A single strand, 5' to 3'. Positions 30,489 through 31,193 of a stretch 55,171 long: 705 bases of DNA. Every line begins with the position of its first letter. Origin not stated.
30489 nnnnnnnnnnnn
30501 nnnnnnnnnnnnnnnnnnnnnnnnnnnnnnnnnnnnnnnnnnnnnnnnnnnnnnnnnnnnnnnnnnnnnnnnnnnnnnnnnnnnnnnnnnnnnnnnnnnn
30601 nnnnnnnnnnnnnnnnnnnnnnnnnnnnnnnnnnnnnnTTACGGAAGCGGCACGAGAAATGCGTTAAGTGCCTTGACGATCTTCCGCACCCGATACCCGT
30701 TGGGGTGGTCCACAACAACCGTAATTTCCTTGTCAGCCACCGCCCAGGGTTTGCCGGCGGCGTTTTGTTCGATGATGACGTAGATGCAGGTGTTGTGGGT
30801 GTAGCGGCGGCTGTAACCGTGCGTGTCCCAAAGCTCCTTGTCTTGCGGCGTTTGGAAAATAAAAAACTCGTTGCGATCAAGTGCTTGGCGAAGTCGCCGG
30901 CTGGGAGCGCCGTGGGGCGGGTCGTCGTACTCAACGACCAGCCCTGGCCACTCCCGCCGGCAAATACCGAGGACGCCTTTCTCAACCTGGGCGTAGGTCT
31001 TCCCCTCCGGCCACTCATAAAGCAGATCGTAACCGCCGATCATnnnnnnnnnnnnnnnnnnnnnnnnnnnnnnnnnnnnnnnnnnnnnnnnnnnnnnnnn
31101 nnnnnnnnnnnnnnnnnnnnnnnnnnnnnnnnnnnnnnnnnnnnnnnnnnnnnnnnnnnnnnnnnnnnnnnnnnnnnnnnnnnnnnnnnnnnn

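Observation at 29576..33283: Sigma-70-family factor next to a PAS-rich hybrid histidine kinase in a phage-like context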

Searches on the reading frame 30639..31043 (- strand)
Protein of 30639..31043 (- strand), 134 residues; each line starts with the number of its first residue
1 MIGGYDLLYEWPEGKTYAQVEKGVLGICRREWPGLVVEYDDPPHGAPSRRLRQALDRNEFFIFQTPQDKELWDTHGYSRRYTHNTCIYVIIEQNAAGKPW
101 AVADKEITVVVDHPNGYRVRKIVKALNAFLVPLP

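Call 3: search_protein_families(library=pfam, proteins=[window:30639-31043:-], max_evalue=0.01)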
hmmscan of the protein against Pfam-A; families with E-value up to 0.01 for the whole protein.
window:30639-31043:- (134 aa): 0 families

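Call 11: find_related_loci(query=window:30639-31043:-, collection=viral_contigs, flank=8000)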
Query window:30639-31043:- (134 aa) in viral_contigs; peptide patterns used: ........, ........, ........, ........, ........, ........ (x = any residue, [..] = any of these).
2 stretches matched a pattern, but none encodes a relative of the query by tblastn (E <= 1e-3).

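Call 19: search_protein_representatives(protein=window:30639-31043:-)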
Query: 134 residues. Proteins with E-value up to 0.001 (for the whole library): 7; up to 1e-10: 3; up to 1e-30: 0. The best 7 are listed.
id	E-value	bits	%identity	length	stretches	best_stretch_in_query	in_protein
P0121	1.1e-26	109.5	49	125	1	2-127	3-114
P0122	1.3e-15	73.6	46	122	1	1-125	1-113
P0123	5.8e-15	71.5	49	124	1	1-114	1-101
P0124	2.6e-07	46.7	40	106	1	2-133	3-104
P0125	2.8e-07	46.6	45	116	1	1-93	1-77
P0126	1.8e-04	37.5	37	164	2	1-95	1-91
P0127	2.3e-04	37.2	33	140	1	2-113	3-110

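Call 22: find_homologous_proteins(query=window:30639-31043:-, max_evalue=0.01)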
Query window:30639-31043:- (134 aa): 3 proteins with E <= 0.01 among 17 candidates.
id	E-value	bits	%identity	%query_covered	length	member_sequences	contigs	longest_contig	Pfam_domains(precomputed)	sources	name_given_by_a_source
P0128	1.8e-89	315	100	100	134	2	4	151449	-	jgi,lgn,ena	-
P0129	2.1e-72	260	82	100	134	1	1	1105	-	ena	-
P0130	6.2e-64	232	71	99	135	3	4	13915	-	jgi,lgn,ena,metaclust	metaclust:\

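Call 23: find_encoding_contigs(protein=P0130, flank=10000, max_places=3)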
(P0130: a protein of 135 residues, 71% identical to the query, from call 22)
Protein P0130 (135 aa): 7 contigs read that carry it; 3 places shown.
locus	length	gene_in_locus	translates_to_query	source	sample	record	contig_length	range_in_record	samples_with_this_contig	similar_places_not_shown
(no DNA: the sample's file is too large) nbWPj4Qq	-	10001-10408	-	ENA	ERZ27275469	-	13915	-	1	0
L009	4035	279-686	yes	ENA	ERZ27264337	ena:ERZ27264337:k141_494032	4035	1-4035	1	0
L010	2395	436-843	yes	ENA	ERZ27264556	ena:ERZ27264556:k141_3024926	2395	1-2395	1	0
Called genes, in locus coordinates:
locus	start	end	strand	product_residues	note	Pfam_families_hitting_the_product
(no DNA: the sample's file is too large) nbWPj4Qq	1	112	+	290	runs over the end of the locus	-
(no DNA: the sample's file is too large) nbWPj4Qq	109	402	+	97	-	-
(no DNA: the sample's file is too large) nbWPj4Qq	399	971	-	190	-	PF00903:Glyoxalase, PF13669:Glyoxalase_4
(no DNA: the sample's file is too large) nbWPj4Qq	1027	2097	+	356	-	PF02163:Peptidase_M50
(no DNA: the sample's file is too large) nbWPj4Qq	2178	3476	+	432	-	PF06689:zf-C4_ClpX (faint), PF00004:AAA, PF07724:AAA_2, PF07728:AAA_5 (faint), PF10431:ClpB_D2-small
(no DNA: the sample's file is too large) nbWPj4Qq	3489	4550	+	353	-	-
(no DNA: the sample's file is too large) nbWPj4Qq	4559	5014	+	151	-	-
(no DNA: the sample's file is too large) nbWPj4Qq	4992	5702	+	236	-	PF00149:Metallophos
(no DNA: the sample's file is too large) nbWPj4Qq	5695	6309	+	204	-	-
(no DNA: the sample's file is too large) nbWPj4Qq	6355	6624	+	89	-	-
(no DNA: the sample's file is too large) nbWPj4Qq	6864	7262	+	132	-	PF06094:GGACT, PF21986:AH_C (weak)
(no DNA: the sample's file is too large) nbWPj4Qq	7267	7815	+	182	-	-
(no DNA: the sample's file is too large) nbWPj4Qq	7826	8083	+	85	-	-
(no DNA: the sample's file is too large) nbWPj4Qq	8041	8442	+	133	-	-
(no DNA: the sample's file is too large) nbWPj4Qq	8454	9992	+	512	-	PF00989:PAS, PF08448:PAS_4, PF13188:PAS_8, PF13426:PAS_9, PF00512:HisKA, PF02518:HATPase_c, PF00072:Response_reg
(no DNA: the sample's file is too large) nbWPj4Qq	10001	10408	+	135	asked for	-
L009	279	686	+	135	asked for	-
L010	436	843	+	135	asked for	-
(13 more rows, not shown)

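Call 25: find_homologous_proteins(query=A2, max_evalue=0.01)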
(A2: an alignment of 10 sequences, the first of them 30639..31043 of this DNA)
Query A2 (10 sequences) (134 aa, profile of the alignment): 30 proteins with E <= 0.01 among 2968 candidates.
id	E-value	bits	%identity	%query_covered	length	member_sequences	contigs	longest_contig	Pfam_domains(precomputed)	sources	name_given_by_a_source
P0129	2.3e-47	178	82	100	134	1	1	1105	-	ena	-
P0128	1.2e-46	175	100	100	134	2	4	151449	-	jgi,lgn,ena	-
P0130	5.3e-46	173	71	99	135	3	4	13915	-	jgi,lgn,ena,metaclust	metaclust:\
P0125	4.1e-34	135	32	99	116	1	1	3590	-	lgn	-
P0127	2.3e-31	126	30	99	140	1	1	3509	-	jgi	jgi:hypothetical protein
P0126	2.8e-28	116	35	71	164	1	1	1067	-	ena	-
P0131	2.3e-20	90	25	98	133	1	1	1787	-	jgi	-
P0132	2.8e-20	90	24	96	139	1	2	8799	-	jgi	jgi:hypothetical protein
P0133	7.5e-20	89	24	89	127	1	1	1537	-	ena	-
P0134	1.8e-19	87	28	70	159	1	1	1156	-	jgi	jgi:hypothetical protein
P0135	3.3e-19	87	26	95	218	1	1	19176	-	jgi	jgi:hypothetical protein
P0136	1.1e-17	82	22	95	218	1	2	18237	-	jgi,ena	jgi:hypothetical protein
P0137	1.4e-17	81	30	66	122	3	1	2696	-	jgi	jgi:hypothetical protein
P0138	1.4e-17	81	30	68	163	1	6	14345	-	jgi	jgi:hypothetical protein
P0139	1.9e-17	81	31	68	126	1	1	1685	-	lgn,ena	-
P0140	2.2e-17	81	27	84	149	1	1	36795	-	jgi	-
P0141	2.4e-17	81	26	98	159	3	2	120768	-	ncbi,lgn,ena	-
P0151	5.3e-15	73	28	70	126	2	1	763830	-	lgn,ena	-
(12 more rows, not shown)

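Call 26: find_encoding_contigs(protein=P0141, flank=6000, max_places=2)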
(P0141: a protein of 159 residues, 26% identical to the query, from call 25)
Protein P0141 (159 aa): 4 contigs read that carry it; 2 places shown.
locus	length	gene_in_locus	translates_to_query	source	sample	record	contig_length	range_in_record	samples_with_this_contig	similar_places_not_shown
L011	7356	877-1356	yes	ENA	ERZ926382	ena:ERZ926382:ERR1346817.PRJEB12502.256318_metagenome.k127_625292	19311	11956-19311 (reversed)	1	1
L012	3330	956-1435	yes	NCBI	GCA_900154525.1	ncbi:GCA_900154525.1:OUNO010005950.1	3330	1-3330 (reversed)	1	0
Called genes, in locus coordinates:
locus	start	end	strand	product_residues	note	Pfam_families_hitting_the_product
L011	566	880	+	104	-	-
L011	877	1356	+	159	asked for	-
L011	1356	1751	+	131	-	-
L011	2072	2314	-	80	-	-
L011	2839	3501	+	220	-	PF01323:DSBA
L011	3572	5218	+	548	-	PF27757:Competence-induced_Ccs4_N (faint), PF13231:PMT_2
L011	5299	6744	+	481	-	-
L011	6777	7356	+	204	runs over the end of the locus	PF04542:Sigma70_r2, PF08281:Sigma70_r4_2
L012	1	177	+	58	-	?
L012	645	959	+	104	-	-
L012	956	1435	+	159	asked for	-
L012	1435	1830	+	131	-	-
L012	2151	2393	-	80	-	-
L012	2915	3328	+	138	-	?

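Call 27: find_encoding_contigs(protein=P0151, flank=6000, max_places=2)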
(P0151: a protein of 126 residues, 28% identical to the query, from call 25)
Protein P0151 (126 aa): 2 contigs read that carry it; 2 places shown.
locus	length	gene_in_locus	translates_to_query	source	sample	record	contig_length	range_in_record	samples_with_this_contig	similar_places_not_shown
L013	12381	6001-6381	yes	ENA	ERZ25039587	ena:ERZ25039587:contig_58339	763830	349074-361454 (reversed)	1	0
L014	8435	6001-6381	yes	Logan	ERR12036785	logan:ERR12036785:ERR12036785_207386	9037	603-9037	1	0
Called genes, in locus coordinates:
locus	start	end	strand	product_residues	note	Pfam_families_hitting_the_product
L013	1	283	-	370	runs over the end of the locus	-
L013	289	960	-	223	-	-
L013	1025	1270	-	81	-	-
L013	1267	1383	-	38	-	-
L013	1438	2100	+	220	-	PF04402:SIMPL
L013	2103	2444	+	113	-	-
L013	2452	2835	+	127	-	-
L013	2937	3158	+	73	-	-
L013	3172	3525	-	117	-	-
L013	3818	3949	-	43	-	-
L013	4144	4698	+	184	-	-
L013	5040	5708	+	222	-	PF03462:PCRF, PF00472:RF-1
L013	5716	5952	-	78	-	-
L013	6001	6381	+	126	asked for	-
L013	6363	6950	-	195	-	-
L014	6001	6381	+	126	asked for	-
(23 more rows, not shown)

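Call 28: find_encoding_contigs(protein=P0140, flank=6000, max_places=2)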
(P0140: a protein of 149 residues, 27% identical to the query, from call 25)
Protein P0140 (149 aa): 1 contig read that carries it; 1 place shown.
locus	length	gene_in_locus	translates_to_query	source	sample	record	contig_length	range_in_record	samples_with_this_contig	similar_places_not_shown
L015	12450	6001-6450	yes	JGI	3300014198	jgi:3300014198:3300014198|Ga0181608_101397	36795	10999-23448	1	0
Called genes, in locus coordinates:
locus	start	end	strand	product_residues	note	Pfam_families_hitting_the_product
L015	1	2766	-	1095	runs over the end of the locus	PF07635:PSCyt1, PF07583:PSCyt2, PF07587:PSD1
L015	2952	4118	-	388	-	PF12802:MarR_2 (weak), PF12840:HTH_20 (weak), PF13412:HTH_24 (weak), PF00480:ROK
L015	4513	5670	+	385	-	PF00285:Citrate_synt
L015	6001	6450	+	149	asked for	-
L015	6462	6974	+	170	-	-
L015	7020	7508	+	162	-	PF02403:Seryl_tRNA_N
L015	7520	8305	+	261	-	PF00587:tRNA-synt_2b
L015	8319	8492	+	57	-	-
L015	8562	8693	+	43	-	-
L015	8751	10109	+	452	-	PF01541:GIY-YIG (weak), PF27096:UvrC_M, PF02151:UVR, PF08459:UvrC_RNaseH_dom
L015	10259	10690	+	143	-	PF08695:Coa1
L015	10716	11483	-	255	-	PF01975:SurE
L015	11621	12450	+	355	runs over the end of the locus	-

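Call 40: predict_structure(alignment_id=A3)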
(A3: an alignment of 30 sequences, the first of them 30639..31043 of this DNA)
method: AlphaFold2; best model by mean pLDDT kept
length: 134 residues; sequences in the alignment: 30
mean_pLDDT: 90.0   pTM: 0.86
mean pLDDT of the five models: 90.0, 89.9, 89.6, 88.8, 88.7
residues with pLDDT >= 90: 96; 70-90: 29; 50-70: 8; < 50: 1
segments of 3 or more residues with pLDDT < 50: none
pLDDT, mean of each block of 10 residues (from residue 1): 83 93 98 95 66 85 97 92 94 85 90 94 97 91
secondary structure, 60 per line:
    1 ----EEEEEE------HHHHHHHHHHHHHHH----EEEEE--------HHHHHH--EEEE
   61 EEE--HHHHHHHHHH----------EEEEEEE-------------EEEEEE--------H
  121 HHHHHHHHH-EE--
elements in order: E5-10 H17-31 E36-40 H49-54 E57-63 H66-75 E86-92 E106-111 H120-129
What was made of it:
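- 30639..31043 (-): 134-aa protein whose start overlaps the kinase stop codon (ATGA). It belongs to an unnamed alpha+beta family with invariant G4, D6, W32, F60, F61, W72, G76, T108 and V110. AlphaFold2 model with pLDDT 90 and pTM 0.86 (call 40).
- On Hpt phosphotransfer protein (considered for the 134-aa product): The model is a two-layer alpha+beta fold (call 40).
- The small protein gives a confident, compact fold that could be a binding module (call 40).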

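Call 42: search_protein_families(library=ncbifam, proteins=[window:30639-31043:-], max_evalue=0.001)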
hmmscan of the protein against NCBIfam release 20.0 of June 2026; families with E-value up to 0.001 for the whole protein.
window:30639-31043:- (134 aa): 0 families

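Call 54: fold_search(model_id=the predicted structure, library=viral)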
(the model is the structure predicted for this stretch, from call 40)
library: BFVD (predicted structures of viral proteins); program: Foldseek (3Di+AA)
matches with E <= 10: 692; with E <= 0.001: 0
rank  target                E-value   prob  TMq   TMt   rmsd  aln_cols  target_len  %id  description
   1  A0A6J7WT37            6.8e-03  0.69  0.37  0.29  13.2       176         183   12  CYTH domain containing protein [uncultured Caudovirales phage]
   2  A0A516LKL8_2          2.8e-02  0.30  0.25  0.04  15.7       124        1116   12  (no name in the UniProt tables at hand)
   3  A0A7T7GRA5            3.0e-02  0.21  0.29  0.15  12.1       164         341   10  (no name in the UniProt tables at hand)
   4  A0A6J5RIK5            4.2e-02  0.90  0.45  0.40   5.7       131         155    8  Uncharacterized protein [uncultured Caudovirales phage]
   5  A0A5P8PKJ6            7.4e-02  0.07  0.17  0.17  12.4       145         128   14  Uncharacterized protein [Stenotrophomonas phage Mendera]
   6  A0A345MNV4            1.3e-01  0.51  0.43  0.23   5.3       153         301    8  (no name in the UniProt tables at hand)
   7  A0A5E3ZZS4            1.3e-01  0.07  0.19  0.07  16.9       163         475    7  (no name in the UniProt tables at hand)
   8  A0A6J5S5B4            1.5e-01  0.05  0.16  0.14  16.6       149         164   10  Uncharacterized protein [uncultured Caudovirales phage]
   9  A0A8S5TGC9            1.6e-01  0.06  0.17  0.16  13.8       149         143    9  Uncharacterized protein [Phage sp. ctL4h4]
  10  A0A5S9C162            1.6e-01  0.04  0.15  0.14  11.2       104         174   10  Uncharacterized protein [Tenacibaculum phage PTm1]
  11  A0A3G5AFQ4            2.0e-01  0.18  0.27  0.14  13.7       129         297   11  Uncharacterized protein [Solivirus sp.]
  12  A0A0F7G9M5            2.0e-01  0.13  0.27  0.11  16.9       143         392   10  UL122 [Papiine betaherpesvirus 4]
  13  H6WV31                2.1e-01  0.09  0.22  0.27  14.8       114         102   13  RLORF3 [Gallid alphaherpesvirus 2]
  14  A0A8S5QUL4            2.1e-01  0.04  0.17  0.13  14.3       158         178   11  Uncharacterized protein [Siphoviridae sp. ctf4O12]
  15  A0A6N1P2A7            2.4e-01  0.05  0.15  0.08  13.7       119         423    7  Uncharacterized protein [Tupanvirus soda lake]
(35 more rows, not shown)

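Call 55: fold_search(model_id=the predicted structure, library=pdb)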
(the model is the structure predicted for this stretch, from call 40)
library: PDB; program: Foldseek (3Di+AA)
matches with E <= 10: 717; with E <= 0.001: 0
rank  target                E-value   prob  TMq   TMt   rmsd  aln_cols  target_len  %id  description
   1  6c0w_K                8.8e-03  0.97  0.42  0.30   6.2       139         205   10  Cryo-EM structure of human kinetochore protein CENP-N with the centromeric nucleosome containing CENP-A (released 2018-01-17)
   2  6eqt_A                1.1e-02  0.97  0.44  0.31   6.4       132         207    9  CRYSTAL STRUCTURE OF THE HUMAN KINETOCHORE PROTEIN CENP-N (released 2018-01-17)
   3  7tj1_A                3.0e-02  0.69  0.38  0.39   7.7       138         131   17  Crystal Structure of the Putative Fluoride Ion Transporter CrcB Bab1_1389 from Brucella abortus (released 2022-01-26)
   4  4jhi                  3.4e-02  0.33  0.29  0.26   9.0       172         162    9  Crystal Structure of Medicago truncatula Nodulin 13 (MtN13) in complex with N6-benzyladenine (released 2013-12-04)
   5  6eqt_B                4.2e-02  0.87  0.44  0.32   6.0       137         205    9  CRYSTAL STRUCTURE OF THE HUMAN KINETOCHORE PROTEIN CENP-N (released 2018-01-17)
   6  7tj1_C                5.8e-02  0.41  0.34  0.35   7.9       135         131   16  Crystal Structure of the Putative Fluoride Ion Transporter CrcB Bab1_1389 from Brucella abortus (released 2022-01-26)
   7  2dt9_A                6.6e-02  0.13  0.21  0.19  15.2       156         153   10  Crystal structure of the regulatory subunit of aspartate kinase from Thermus flavus (released 2007-07-17)
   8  6y3l_MODEL_1_A        9.1e-02  0.28  0.35  0.30   9.9       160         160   12  NMR solution structure of the hazelnut allergen Cor a 1.0404 (released 2021-02-17)
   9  6z98_MODEL_1_A        1.4e-01  0.28  0.36  0.32   8.5       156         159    8  NMR solution structure of the peach allergen Pru p 1.0101 (released 2021-06-30)
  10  8xmb_A                1.7e-01  0.06  0.18  0.04  18.2       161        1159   14  NTP-bound Pol IV transcription elongation complex (released 2024-07-24)
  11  2lnj_MODEL_1_A        1.8e-01  0.13  0.25  0.21  10.4       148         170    5  Solution Structure of Cyanobacterial PsbP (CyanoP) from Synechocystis sp. PCC 6803 (released 2012-06-06)
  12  8ahu                  2.1e-01  0.07  0.17  0.11  16.8       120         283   11  Crystal structure of D-amino acid aminotrensferase from Haliscomenobacter hydrossis complexed with D-cycloserine (released 2022-08-31)
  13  6y2p_B                2.7e-01  0.41  0.39  0.18   5.5       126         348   10  Escherichia coli RnlA-RnlB Toxin-Antitoxin System. (released 2021-04-14)
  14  8i6o_A                2.9e-01  0.15  0.28  0.16  10.3       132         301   12  Cryo-EM structure of Pseudomonas aeruginosa FtsE(WT)X/EnvC complex in peptidisc (released 2023-06-07)
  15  2dtj_B                2.9e-01  0.04  0.16  0.14  15.8       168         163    8  Crystal structure of regulatory subunit of aspartate kinase from Corynebacterium glutamicum (released 2007-05-01)
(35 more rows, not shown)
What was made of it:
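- On Anti-sigma factor or anti-sigma antagonist (STAS; RsbW/SpoIIAB type) (considered for the 134-aa product): Foldseek against PDB and BFVD finds nothing below E 1e-3 (calls 54, 55).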

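Call 58: find_related_loci(query=A5, collection=genome_contigs, flank=5000)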
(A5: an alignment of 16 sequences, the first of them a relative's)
Query A5 (163 aa) in genome_contigs; peptide patterns used: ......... (x = any residue, [..] = any of these).
4 stretches matched a pattern, but none encodes a relative of the query by tblastn (E <= 1e-3).
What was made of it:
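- Tried and rejected: A subset alignment found no relatives in GTDB representative genomes (call 58).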

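Call 83: search_protein_families(library=pfam, alignment_id=A3, max_evalue=1)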
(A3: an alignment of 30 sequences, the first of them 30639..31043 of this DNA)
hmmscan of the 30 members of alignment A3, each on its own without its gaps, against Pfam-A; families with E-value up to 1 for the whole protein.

A. member 1, window:30639-31043:- (134 aa): 1 family
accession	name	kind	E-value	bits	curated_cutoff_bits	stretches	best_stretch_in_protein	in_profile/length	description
PF15915.11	BAT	-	0.075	13.3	25.8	1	82-127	85-130/156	GAF and HTH_10 associated domain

B. families by the number of members that match (of 30 scanned): 6 families
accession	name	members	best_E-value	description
PF15915.11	BAT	3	0.048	GAF and HTH_10 associated domain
PF00542.24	Ribosomal_L12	2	0.0014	Ribosomal protein L7/L12 C-terminal domain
PF02481.21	DNA_processg_A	1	0.014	DNA recombination-mediator protein A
PF14979.11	TMEM52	1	0.068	Transmembrane 52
PF01316.27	Arg_repressor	1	0.23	Arginine repressor, DNA binding domain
PF18217.7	Zap1_zf2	1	0.31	Zap1 zinc finger 2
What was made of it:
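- On Hpt phosphotransfer protein (considered for the 134-aa product): There is no Pfam hit (calls 3, 83).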

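Call 84: search_protein_families(library=padloc, proteins=[window:30639-31043:-], max_evalue=0.001)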
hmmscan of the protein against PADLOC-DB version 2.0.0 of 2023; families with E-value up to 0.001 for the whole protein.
window:30639-31043:- (134 aa): 0 families

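Call 87: search_solved_structures(query=A3, max_evalue=1)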
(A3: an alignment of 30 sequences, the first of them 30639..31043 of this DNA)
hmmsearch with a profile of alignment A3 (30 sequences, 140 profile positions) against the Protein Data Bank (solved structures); distinct sequences matched with E-value up to 1: 1.
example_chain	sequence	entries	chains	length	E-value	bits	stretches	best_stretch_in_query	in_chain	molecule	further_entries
2n2u_A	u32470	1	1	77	0.47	13.3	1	18-53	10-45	OR358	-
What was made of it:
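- On Anti-sigma factor or anti-sigma antagonist (STAS; RsbW/SpoIIAB type) (considered for the 134-aa product): The profile search against PDB sequences finds nothing (call 87).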
